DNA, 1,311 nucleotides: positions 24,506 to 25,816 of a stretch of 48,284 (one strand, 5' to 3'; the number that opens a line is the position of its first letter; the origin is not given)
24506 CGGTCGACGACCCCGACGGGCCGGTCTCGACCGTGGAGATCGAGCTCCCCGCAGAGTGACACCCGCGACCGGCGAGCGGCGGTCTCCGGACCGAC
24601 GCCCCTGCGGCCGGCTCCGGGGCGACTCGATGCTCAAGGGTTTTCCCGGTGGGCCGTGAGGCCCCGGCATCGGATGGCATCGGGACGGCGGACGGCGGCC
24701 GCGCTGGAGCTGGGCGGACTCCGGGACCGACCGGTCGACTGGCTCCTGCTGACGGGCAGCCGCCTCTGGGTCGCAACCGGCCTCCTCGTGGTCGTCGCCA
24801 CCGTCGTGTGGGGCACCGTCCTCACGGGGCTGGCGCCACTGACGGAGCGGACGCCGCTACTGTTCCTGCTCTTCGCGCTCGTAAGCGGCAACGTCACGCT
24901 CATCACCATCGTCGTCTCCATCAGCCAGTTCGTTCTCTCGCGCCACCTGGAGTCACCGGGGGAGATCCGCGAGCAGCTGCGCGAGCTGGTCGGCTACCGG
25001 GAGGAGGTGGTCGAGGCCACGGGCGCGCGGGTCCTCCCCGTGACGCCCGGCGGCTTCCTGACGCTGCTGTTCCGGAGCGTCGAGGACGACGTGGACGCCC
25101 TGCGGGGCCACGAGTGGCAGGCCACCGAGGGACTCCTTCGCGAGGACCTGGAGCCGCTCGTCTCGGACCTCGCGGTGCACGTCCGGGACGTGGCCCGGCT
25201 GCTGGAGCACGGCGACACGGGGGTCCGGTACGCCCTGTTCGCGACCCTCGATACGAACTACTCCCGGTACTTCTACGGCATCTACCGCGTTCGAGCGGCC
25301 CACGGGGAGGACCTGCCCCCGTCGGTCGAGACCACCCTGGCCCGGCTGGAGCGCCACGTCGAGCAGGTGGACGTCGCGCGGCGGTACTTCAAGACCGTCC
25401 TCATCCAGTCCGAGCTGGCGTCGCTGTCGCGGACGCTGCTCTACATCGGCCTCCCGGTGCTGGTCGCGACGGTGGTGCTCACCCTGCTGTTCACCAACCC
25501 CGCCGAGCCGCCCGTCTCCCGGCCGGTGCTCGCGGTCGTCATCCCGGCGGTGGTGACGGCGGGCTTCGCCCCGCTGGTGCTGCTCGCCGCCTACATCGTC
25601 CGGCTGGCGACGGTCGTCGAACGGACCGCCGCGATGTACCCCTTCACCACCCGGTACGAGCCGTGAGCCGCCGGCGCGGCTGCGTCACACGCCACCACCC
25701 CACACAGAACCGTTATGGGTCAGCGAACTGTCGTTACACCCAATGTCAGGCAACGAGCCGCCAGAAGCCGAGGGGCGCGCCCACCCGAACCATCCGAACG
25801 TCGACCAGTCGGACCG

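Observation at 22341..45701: A candidate catabolic island for glycine-betaine-type methylated osmolytes, built from BCCT carriers, two GcvT-fold demethylases, ETF and a complete THF C1-oxidation set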

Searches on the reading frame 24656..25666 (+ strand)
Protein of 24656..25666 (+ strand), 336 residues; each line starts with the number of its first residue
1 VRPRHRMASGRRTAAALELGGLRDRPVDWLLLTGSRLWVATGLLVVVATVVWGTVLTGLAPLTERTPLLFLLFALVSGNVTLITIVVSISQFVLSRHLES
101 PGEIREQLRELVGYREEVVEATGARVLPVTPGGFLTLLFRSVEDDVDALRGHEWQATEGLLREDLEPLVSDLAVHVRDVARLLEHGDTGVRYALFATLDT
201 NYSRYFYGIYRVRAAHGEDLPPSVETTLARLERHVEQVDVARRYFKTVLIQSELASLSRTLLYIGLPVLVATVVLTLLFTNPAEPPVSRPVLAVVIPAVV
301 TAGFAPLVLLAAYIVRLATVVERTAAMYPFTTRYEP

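Call 9: search_protein_families(library=pfam, proteins=[window:24656-25666:+])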
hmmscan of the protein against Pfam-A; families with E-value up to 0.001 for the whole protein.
window:24656-25666:+ (336 aa): 0 families

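Call 13: search_protein_families(library=ncbifam, proteins=[window:24656-25666:+])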
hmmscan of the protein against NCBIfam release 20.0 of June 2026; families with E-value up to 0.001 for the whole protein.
window:24656-25666:+ (336 aa): 0 families

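Call 61: search_protein_families(library=pfam, proteins=[window:24656-25666:+], max_evalue=0.01)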
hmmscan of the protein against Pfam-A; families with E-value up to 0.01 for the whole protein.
window:24656-25666:+ (336 aa): 0 families
